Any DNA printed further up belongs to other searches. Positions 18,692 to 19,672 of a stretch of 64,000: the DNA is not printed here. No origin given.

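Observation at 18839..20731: RpfF-type DSF synthase fused to a heme-oxygenase-like diiron oxidase domain: candidate synthase for a new diffusible signal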

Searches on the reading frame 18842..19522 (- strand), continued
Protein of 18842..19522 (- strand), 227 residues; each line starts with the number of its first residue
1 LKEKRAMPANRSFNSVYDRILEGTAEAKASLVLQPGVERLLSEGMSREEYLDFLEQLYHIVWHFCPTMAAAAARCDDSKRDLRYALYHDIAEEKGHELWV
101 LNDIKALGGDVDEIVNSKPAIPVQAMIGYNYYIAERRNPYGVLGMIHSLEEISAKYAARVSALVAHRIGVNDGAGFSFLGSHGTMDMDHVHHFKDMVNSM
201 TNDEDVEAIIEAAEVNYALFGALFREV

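Call 22: find_encoding_contigs(protein=P0203, flank=10000, max_places=3)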
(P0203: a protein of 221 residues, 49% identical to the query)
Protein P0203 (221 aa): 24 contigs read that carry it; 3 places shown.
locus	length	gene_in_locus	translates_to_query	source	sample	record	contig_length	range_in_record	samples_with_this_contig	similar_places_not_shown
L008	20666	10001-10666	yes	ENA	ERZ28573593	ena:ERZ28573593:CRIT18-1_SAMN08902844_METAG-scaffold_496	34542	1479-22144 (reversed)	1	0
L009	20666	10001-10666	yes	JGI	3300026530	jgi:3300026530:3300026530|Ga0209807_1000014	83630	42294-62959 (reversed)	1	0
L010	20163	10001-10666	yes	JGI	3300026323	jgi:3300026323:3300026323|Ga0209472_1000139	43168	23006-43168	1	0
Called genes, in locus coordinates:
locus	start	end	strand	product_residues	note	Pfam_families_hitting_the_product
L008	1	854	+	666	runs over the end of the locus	-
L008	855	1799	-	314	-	PF07549:Sec_GG (weak), PF02355:SecD_SecF_C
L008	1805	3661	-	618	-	PF13721:SecD-TM1, PF07549:Sec_GG (weak), PF21760:SecD_1st, PF22599:SecDF_P1_head, PF02355:SecD_SecF_C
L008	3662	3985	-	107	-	PF02699:YajC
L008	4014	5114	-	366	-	PF01702:TGT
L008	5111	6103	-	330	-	PF02547:Queuosine_synth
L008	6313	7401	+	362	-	PF00072:Response_reg, PF13487:HD_5, PF01966:HD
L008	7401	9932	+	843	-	PF00512:HisKA, PF02518:HATPase_c, PF00072:Response_reg, PF01627:Hpt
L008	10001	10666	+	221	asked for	PF14518:Haem_oxygenas_2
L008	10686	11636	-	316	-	PF00378:ECH_1, PF16113:ECH_2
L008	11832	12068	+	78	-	-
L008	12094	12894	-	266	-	PF02569:Pantoate_ligase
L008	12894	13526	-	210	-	PF01712:dNK, PF13238:AAA_18 (faint), PF13671:AAA_33 (faint), PF02223:Thymidylate_kin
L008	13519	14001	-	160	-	PF01288:HPPK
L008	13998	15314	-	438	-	PF01743:PolyA_pol, PF12627:PolyA_pol_RNAbd, PF12626:PolyA_pol_arg_C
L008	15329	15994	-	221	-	PF12710:HAD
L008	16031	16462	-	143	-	-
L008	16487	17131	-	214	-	PF00308:Bac_DnaA (faint), PF22688:Hda_lid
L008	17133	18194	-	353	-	PF01594:AI-2E_transport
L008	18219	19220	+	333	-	PF00586:AIRS, PF02769:AIRS_C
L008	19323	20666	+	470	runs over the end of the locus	PF17957:Big_7, PF00801:PKD (faint), PF07495:Y_Y_Y (faint), PF17957:Big_7, PF25023:TEN_YD-shell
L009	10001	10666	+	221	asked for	PF14518:Haem_oxygenas_2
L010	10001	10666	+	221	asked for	PF14518:Haem_oxygenas_2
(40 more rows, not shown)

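Call 26: find_related_loci(query=A2, collection=genome_contigs, flank=8000)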
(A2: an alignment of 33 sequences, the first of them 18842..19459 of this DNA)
Query A2 (206 aa) in genome_contigs; peptide patterns used: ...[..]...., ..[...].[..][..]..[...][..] (x = any residue, [..] = any of these).
377 stretches matched a pattern; 298 encode a relative of the query (tblastn E <= 1e-3); the best 80 are kept; 80 distinct loci.
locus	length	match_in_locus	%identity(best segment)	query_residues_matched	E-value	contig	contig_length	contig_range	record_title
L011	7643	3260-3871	71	1-204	3e-101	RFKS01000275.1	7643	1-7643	MAG: Alphaproteobacteria bacterium isolate J134 k99_1193547, whole genome shotgun sequence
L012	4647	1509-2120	71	1-204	2e-100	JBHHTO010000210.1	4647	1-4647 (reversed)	MAG: Rhodothalassiaceae bacterium isolate s1_sp2_bin.22 NODE_2277_length_4647_cov_5.150261, whole genome shotgun sequenc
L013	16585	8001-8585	66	11-205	2e-92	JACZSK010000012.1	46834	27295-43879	MAG: Proteobacteria bacterium isolate B110T1L10 B110T1L10_NODE688, whole genome shotgun sequence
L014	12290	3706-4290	63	11-205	6e-88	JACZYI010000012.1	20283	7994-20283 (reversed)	MAG: Proteobacteria bacterium isolate B26T1B10 B26T1B10_NODE1261, whole genome shotgun sequence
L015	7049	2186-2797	58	1-204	3e-78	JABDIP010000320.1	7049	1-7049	MAG: Inquilinus sp. isolate DS_bin_12 k127_40178, whole genome shotgun sequence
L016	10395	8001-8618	54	1-205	2e-74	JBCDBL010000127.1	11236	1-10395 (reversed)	MAG: Pseudomonadota bacterium isolate P01_F01_bin.82 k141_3722754_length_11236_cov_16.0909, whole genome shotgun sequenc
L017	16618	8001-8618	52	1-205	1e-64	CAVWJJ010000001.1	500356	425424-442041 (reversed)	MAG: uncultured beta proteobacterium isolate MFD05502.bin.2.108 genome assembly, contig: contig_17705, whole genome shot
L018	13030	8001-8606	48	1-202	3e-64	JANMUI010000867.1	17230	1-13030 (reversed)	MAG: Betaproteobacteria bacterium isolate SOY_29_concoct_125_sub SOY_29_k141_2599768, whole genome shotgun sequence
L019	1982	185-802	49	1-205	9e-65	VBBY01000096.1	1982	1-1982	MAG: Betaproteobacteria bacterium isolate BP_3 14_0927_02_20cm_scaffold_28254, whole genome shotgun sequence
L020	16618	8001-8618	50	1-205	6e-63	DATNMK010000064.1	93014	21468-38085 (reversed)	MAG TPA_asm: Burkholderiales bacterium isolate SMAG_U11477 k141_69223, whole genome shotgun sequence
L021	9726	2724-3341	49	1-205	1e-62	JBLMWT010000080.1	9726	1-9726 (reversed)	MAG: Sphingomonadaceae bacterium isolate MAG275 PRJNA957066_bin54_renamed_79, whole genome shotgun sequence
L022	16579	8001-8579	53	13-204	1e-62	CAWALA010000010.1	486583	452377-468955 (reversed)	MAG: uncultured beta proteobacterium isolate MFD02242.bin.2.37 genome assembly, contig: contig_39012, whole genome shotg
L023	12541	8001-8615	49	1-204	1e-62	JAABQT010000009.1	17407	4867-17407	MAG: Betaproteobacteria bacterium isolate S06.Bin099 Scaffold_9, whole genome shotgun sequence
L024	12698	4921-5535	44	1-205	4e-62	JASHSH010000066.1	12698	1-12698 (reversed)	MAG: Rhodospirillales bacterium isolate JOPF122 JOPF_NEAR_contig_191717, whole genome shotgun sequence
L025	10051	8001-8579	52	13-204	4e-62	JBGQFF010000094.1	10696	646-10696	MAG: Gammaproteobacteria bacterium isolate OBJ2_061818_090_6 k141_2188115_length_10696_cov_25.8842, whole genome shotgun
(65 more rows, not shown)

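Call 33: predict_structure(alignment_id=A2)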
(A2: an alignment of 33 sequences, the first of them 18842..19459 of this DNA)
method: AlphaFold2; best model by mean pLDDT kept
length: 206 residues; sequences in the alignment: 33
mean_pLDDT: 90.6   pTM: 0.87
mean pLDDT of the five models: 90.6, 90.4, 89.5, 89.5, 88.9
residues with pLDDT >= 90: 139; 70-90: 62; 50-70: 5; < 50: 0
segments of 3 or more residues with pLDDT < 50: none
pLDDT, mean of each block of 10 residues (from residue 1): 81 84 93 96 97 94 92 92 96 96 97 97 93 90 91 85 74 84 94 95 77
secondary structure, 60 per line:
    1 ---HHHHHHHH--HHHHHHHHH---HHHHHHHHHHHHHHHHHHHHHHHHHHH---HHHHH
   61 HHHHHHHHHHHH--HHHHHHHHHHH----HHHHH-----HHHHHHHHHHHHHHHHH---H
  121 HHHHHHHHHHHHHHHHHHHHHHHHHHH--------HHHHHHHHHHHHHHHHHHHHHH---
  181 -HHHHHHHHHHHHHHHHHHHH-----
elements in order: H4-11 H14-22 H26-52 H56-72 H75-85 H90-94 H100-116 H120-147 H156-177 H182-201

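Call 34: search_protein_families(library=ncbifam, proteins=[L008:6313-7398:+, L008:7401-9929:+, L008:10689-11636:-], max_evalue=1e-10)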
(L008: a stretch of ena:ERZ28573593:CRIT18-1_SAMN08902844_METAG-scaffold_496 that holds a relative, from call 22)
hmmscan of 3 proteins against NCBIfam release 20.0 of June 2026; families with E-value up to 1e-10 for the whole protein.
L008:6313-7398:+ (362 aa): 37 families (the best 25 are shown)
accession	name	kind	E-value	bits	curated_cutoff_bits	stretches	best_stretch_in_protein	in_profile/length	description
NF053512.1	nitric_RR_NosR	exception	2e-43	149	400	1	16-352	1-361/422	response regulator c-di-GMP phosphodiesterase, NosR family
NF007135.0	PRK09581.1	equivalog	1.7e-23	83.2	474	1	15-158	4-145/457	PleD family two-component system response regulator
TIGR02154.1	PhoB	equivalog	6.4e-21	74.7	296.2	1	14-166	3-152/226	phosphate regulon transcriptional regulator PhoB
NF007005.1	PRK09468.1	equivalog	2e-17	63.4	331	1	13-139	3-123/237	osmolarity response regulator transcription factor OmpR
NF001965.0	PRK00742.1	subfamily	8.5e-17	61.4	293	1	15-163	5-153/357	chemotaxis-specific protein-glutamate methyltransferase CheB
NF040689.1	MtrAB_MtrA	equivalog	9.3e-17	61.1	300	1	16-166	1-144/219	MtrAB system response regulator MtrA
NF041734.1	resp_reg_RppA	equivalog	7.6e-16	58.1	250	1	61-162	48-145/229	two-component system response regulator RppA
NF006900.1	PRK09390.1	equivalog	1.8e-15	57.1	255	1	12-157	3-144/203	response regulator FixJ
NF007982.1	PRK10710.1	equivalog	4.5e-15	55.8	380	1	14-162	8-149/235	envelope stress response regulator BaeR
NF045944.1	ResRegRpaBCyano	equivalog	5.7e-15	55.3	330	1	17-139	1-116/229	response regulator transcription factor RpaB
NF007820.0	PRK10529.1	equivalog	9.6e-15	54.6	325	1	15-143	3-124/225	two-component system response regulator KdpE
NF040534.1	resp_reg_YycF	equivalog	1.1e-14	54.3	340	1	15-142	2-122/231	response regulator YycF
NF008318.0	PRK11107.1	equivalog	1.2e-14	53.4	890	1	14-124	668-776/920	two-component sensor histidine kinase BarA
NF008296.0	PRK11083.1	equivalog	1.6e-14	53.8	273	1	13-173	3-156/228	two-component system response regulator CreB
NF047654.1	DiguCycDgcRLepto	equivalog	2.1e-14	53.2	500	1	14-142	3-129/295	diguanylate cyclase DgcR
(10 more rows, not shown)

L008:7401-9929:+ (843 aa): 101 families (the best 25 are shown)
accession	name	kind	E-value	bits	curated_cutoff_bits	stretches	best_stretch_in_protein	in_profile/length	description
NF008318.0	PRK11107.1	equivalog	1.9e-119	400.2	890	1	186-803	284-884/920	two-component sensor histidine kinase BarA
TIGR02956.1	TMAO_torS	equivalog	3.3e-115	386.3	676.5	2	184-440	453-707/967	TMAO reductase system sensor histidine kinase/response regulator TorS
NF011874.0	PRK15347.1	equivalog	4.2e-89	299.8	852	2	179-423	382-617/921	two component system sensor kinase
NF045901.1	HisKinLetSLeg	equivalog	2.3e-87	293.9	1650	1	187-698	285-790/906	two-component system sensor histidine kinase LetS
NF041947.1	LuxQ_Vibrio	equivalog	2.1e-86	290.6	1200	2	185-425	460-701/843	quorum-sensing autoinducer 2 sensor kinase/phosphatase LuxQ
NF008302.0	PRK11091.1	equivalog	6.4e-83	279.3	838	2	187-423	275-508/779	aerobic respiration two-component sensor histidine kinase ArcB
NF008099.0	PRK10841.1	equivalog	2.5e-77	260.5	920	2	181-427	456-699/949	two-component system sensor histidine kinase RcsC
NF038297.2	hybrid_HK_HrmK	equivalog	1.1e-65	222.5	725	2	189-425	229-462/607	hybrid histidine kinase/response regulator HrmK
NF008543.0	PRK11466.1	equivalog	6.3e-62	209.6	982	1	175-423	424-665/914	TMAO reductase system sensor histidine kinase/response regulator TorS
NF046044.1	PnpS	equivalog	1.5e-52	178.9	400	1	181-418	156-389/390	two-component system histidine kinase PnpS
NF007420.1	PRK09959.1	equivalog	5.1e-52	176.7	1995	2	175-422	692-938/1197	acid-sensing system histidine kinase EvgS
NF041832.1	near_NosP_CTERM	subfamily_domain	3.4e-50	171.2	400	1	189-471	1-288/370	NahK/ErcS family hybrid sensor histidine kinase/response regulator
NF047465.1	hybrid_HK_LvrA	exception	2.5e-47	161.4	1200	1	186-420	193-422/819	hybrid histidine kinase/response regulator LvrA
TIGR02966.1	phoR_proteo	equivalog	9.4e-45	153.1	334.2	1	186-417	105-332/333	phosphate regulon sensor histidine kinase PhoR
NF033092.0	HK_WalK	equivalog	2.4e-42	145.3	725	1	186-418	363-592/594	cell wall metabolism sensor histidine kinase WalK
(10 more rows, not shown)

L008:10689-11636:- (316 aa): 37 families (the best 25 are shown)
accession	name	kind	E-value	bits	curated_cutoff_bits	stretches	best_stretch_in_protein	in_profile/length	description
NF006452.0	PRK08788.1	equivalog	2.6e-101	338.6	177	1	16-294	15-286/291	crotonase/enoyl-CoA hydratase family protein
NF053515.1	SgnlFctrSynRpfF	equivalog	1.8e-64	217.7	550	1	39-293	39-285/288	diffusible signal factor synthase RpfF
NF051848.1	EnCoAHydtEchA19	equivalog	1.6e-21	77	400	1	132-252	95-213/258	enoyl-CoA hydratase EchA19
NF042430.2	EnCoAhydt_DpgD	equivalog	5e-21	75.3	400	1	122-233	85-196/258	enoyl-CoA-hydratase DpgD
NF006566.0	PRK09076.1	subfamily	1.5e-19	70.6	286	1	82-257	55-220/260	enoyl-CoA hydratase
NF006100.0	PRK08252.1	subfamily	2.2e-19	70.1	282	1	132-252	91-209/254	crotonase/enoyl-CoA hydratase family protein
NF046063.1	oxepin_alt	equivalog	1.1e-18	67.6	300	1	87-260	55-221/254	oxepin-CoA hydrolase, alternative type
NF006007.0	PRK08138.1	subfamily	1.8e-18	66.9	355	1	131-221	97-187/261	enoyl-CoA hydratase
NF008727.0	PRK11730.1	equivalog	3.5e-18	65.3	870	1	87-219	62-189/717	fatty acid oxidation complex subunit alpha FadB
NF005804.0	PRK07659.1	equivalog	4e-18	65.8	311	1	87-265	60-228/260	enoyl-CoA hydratase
NF005498.0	PRK07112.1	equivalog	1.6e-17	63.8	250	1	84-254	57-216/258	enoyl-CoA hydratase/isomerase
NF008363.0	PRK11154.1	equivalog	2.8e-17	62.1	869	1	80-239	56-210/708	fatty acid oxidation complex subunit alpha FadJ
NF004517.0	PRK05862.1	equivalog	2.9e-17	63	396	1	119-218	81-180/257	enoyl-CoA hydratase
NF005803.0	PRK07658.1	equivalog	4.7e-17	62.3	313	1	87-218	56-180/257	enoyl-CoA hydratase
NF007239.0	PRK09674.1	equivalog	1e-16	61.2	371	1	120-220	85-183/257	2,3-dehydroadipyl-CoA hydratase PaaF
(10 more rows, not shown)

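Call 36: fold_search(model_id=the predicted structure, library=pdb)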
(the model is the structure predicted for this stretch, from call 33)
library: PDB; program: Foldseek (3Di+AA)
matches with E <= 10: 831; with E <= 0.001: 66
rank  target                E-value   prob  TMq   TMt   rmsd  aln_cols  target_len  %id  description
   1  3dde_A                8.8e-09  1.00  0.87  0.78   2.4       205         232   22  Crystal structure of a domain of unknown function with a heme oxygenase-like fold (sden_3740) from shewanella denitrif (released 2008-06-24)
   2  3dde_B                1.3e-08  1.00  0.88  0.79   2.2       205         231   22  Crystal structure of a domain of unknown function with a heme oxygenase-like fold (sden_3740) from shewanella denitrif (released 2008-06-24)
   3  8va9_A                2.3e-06  1.00  0.82  0.80   3.2       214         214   14  Crystal structure of FeII/MnII CtCADD from Chlamydia trachomatis (released 2024-11-06)
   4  8vag_A                4.5e-06  1.00  0.83  0.80   3.0       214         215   14  Crystal structure of MnII/MnII CtCADD from Chlamydia trachomatis (released 2024-11-06)
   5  1rcw_B                6.7e-06  1.00  0.84  0.81   2.9       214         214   14  Crystal structure of CT610 from Chlamydia trachomatis (released 2004-05-04)
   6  1rcw_A                8.4e-06  1.00  0.84  0.82   2.9       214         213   14  Crystal structure of CT610 from Chlamydia trachomatis (released 2004-05-04)
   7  2gm8_C                1.8e-05  1.00  0.77  0.74   3.6       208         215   13  TenA Homolog/Thi-4 Thiaminase complexed with product 4-amino-5-hydroxymethyl-2-methylpyrimidine (released 2006-04-18)
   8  3oql_A                2.3e-05  1.00  0.77  0.67   3.7       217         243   14  Crystal structure of a TenA homolog (PSPTO1738) from Pseudomonas syringae pv. tomato str. DC3000 at 2.54 A resolution (released 2010-10-06)
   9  3oql_C                2.4e-05  1.00  0.78  0.67   3.7       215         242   14  Crystal structure of a TenA homolog (PSPTO1738) from Pseudomonas syringae pv. tomato str. DC3000 at 2.54 A resolution (released 2010-10-06)
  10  2gm7_D                2.5e-05  1.00  0.77  0.73   3.7       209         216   14  TenA Homolog/Thi-4 Thiaminase from Pyrobaculum Aerophilum (released 2006-04-18)
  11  3oql_B                3.1e-05  1.00  0.79  0.68   3.5       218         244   15  Crystal structure of a TenA homolog (PSPTO1738) from Pseudomonas syringae pv. tomato str. DC3000 at 2.54 A resolution (released 2010-10-06)
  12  2gm8_B                4.0e-05  1.00  0.77  0.74   3.6       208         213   13  TenA Homolog/Thi-4 Thiaminase complexed with product 4-amino-5-hydroxymethyl-2-methylpyrimidine (released 2006-04-18)
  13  6p5q_A                4.2e-05  1.00  0.77  0.65   3.8       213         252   14  X-ray structure of Fe(II)-soaked UndA bound to lauric acid (released 2019-09-18)
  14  2gm8_A                5.1e-05  1.00  0.76  0.73   3.7       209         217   14  TenA Homolog/Thi-4 Thiaminase complexed with product 4-amino-5-hydroxymethyl-2-methylpyrimidine (released 2006-04-18)
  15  6p5q_B                5.3e-05  1.00  0.77  0.68   3.7       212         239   14  X-ray structure of Fe(II)-soaked UndA bound to lauric acid (released 2019-09-18)
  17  4wx0_B                9.1e-05  1.00  0.78  0.65   3.5       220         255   14  UndA complexed with beta-hydroxydodecanoic acid (released 2014-12-24)
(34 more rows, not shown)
